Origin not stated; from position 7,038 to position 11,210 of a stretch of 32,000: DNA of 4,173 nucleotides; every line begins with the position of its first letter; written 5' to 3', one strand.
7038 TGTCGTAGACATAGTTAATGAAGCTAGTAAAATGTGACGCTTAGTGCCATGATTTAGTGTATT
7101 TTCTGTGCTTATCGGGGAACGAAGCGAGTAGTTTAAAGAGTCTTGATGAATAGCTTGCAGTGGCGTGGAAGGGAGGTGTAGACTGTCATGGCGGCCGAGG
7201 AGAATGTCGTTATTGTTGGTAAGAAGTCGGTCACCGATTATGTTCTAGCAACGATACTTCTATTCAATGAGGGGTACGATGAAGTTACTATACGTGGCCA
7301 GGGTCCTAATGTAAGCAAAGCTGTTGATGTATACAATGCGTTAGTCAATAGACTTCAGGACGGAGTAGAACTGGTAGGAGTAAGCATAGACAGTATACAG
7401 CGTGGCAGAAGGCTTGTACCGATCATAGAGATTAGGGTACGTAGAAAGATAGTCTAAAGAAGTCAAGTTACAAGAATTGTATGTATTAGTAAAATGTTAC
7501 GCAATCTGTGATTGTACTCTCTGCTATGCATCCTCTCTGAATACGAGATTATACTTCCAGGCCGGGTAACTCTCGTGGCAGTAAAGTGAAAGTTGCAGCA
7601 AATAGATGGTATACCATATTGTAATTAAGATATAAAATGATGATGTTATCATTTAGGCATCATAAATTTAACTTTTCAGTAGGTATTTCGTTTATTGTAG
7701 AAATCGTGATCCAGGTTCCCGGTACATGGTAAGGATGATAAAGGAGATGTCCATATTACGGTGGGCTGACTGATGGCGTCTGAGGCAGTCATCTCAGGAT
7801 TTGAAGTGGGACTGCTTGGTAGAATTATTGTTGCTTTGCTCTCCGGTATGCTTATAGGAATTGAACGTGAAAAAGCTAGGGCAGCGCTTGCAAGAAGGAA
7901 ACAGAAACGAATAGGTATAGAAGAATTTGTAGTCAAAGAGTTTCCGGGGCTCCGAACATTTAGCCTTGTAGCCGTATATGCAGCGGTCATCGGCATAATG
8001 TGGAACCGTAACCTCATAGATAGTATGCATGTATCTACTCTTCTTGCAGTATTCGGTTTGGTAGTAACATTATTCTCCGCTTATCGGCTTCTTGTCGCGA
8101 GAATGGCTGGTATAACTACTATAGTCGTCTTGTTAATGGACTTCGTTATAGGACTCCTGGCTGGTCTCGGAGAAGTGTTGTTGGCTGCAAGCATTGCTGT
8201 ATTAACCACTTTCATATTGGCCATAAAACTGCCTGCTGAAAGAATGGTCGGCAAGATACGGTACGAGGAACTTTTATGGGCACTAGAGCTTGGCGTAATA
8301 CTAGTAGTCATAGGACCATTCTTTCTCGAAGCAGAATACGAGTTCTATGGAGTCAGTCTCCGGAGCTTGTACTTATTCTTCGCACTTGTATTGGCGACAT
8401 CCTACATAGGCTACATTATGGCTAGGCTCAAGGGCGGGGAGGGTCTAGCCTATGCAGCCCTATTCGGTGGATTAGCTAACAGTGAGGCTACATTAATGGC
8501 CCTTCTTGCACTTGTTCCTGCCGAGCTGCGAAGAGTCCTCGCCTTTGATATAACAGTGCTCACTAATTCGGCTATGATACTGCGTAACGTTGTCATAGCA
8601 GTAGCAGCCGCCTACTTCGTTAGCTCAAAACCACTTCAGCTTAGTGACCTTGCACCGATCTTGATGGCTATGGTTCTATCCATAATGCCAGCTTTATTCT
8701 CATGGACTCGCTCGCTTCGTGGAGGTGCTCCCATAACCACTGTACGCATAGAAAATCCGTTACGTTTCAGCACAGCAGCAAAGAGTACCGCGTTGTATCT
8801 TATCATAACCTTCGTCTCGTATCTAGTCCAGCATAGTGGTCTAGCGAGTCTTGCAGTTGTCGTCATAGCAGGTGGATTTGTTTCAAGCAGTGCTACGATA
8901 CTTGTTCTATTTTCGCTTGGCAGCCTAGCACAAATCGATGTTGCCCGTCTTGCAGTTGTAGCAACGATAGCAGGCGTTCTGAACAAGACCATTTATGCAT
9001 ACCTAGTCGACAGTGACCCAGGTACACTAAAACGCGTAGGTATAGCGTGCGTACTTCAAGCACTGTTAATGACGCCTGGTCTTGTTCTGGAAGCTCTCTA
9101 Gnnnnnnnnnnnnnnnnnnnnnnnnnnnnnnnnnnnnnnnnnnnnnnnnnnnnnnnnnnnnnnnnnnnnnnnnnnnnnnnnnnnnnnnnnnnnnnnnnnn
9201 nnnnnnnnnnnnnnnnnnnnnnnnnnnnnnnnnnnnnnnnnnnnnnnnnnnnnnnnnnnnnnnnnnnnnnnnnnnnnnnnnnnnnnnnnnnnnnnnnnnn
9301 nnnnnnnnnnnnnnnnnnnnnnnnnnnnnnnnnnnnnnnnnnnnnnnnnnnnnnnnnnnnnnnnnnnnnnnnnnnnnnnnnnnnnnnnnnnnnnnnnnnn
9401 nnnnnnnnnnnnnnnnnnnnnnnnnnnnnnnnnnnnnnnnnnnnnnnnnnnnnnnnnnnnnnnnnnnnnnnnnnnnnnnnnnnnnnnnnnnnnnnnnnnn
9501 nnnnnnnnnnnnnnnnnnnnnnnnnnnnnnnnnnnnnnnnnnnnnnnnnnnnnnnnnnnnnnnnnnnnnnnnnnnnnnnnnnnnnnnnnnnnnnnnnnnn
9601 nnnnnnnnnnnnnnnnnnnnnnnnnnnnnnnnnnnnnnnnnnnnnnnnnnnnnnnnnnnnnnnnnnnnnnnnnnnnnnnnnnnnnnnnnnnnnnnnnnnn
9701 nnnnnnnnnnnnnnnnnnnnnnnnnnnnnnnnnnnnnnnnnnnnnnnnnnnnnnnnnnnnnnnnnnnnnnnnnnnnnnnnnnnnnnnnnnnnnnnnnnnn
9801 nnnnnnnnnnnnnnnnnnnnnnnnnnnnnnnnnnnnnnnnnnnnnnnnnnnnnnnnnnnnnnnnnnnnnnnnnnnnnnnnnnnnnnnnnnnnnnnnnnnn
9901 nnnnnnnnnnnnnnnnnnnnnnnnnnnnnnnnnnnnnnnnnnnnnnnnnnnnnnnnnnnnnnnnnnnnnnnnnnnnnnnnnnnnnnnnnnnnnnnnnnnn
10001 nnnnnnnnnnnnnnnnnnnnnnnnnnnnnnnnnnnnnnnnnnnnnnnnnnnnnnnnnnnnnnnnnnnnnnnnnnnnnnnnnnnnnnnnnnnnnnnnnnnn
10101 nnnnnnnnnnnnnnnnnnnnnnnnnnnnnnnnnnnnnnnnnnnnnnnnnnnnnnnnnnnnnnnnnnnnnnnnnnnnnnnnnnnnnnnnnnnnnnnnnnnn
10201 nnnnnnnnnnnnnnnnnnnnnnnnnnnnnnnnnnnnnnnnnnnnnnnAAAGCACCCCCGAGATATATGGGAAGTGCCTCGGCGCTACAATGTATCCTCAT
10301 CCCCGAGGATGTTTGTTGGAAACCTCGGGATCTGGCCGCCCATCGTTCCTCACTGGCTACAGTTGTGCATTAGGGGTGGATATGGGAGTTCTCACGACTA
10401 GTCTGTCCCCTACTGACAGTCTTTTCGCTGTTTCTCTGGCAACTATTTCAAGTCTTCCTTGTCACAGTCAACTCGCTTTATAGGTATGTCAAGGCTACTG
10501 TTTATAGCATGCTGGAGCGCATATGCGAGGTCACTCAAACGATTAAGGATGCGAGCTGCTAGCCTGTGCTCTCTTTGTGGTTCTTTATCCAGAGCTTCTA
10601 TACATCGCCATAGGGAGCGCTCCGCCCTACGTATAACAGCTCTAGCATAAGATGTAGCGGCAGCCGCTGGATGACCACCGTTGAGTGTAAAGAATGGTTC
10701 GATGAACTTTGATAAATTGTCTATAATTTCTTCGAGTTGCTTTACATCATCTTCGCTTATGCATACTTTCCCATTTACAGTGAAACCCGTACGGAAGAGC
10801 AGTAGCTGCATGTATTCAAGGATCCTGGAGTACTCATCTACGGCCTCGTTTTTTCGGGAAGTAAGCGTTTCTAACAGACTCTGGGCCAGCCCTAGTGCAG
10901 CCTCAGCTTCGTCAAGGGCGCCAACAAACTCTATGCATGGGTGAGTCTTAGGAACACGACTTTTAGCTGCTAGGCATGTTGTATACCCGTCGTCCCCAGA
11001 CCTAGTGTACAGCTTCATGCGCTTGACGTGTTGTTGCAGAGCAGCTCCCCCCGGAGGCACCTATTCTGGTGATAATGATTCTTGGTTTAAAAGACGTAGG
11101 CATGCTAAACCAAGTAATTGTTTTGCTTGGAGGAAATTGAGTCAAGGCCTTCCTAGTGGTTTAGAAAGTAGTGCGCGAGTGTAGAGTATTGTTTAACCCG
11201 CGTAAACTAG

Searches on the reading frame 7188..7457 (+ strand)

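Call 10: search_protein_families(library=pfam, proteins=[window:7188-7457:+], max_evalue=0.001)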
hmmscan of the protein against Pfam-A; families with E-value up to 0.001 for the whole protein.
window:7188-7457:+ (89 aa): 1 family
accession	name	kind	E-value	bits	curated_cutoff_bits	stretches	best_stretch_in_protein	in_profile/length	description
PF01918.27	Alba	-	1.1e-14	54.3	25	1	6-62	1-59/66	Alba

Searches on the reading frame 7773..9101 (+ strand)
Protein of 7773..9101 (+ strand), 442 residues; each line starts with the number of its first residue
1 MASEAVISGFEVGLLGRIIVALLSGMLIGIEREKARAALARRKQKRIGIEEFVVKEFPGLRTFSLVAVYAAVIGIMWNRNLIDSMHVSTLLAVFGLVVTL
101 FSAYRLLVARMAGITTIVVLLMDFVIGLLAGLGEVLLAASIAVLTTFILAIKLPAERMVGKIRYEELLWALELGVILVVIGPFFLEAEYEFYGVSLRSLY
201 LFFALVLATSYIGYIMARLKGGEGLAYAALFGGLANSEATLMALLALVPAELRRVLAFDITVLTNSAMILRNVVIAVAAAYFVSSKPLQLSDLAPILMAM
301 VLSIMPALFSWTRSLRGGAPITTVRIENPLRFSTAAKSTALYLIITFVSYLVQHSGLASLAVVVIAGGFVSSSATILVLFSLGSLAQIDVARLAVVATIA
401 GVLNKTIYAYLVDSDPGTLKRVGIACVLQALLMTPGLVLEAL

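Call 9: search_protein_families(library=pfam, proteins=[window:7773-9101:+], max_evalue=0.001)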
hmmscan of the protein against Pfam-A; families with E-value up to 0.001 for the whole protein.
window:7773-9101:+ (442 aa): 2 families
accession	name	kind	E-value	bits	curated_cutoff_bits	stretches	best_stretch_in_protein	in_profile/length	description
PF13194.11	DUF4010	-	1e-28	100.9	30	1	205-411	2-208/210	Domain of unknown function (DUF4010)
PF02308.21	MgtC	-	7.1e-15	55.9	31.4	1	18-157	1-120/121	MgtC family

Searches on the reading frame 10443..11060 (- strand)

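Call 9: search_protein_families(library=pfam, proteins=[window:10443-11060:-], max_evalue=0.001)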
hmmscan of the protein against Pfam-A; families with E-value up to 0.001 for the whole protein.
window:10443-11060:- (205 aa): 1 family
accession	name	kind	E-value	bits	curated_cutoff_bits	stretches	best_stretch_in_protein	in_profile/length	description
PF01923.23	Cob_adeno_trans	-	8.5e-37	127.3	24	1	17-184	1-169/171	Cobalamin adenosyltransferase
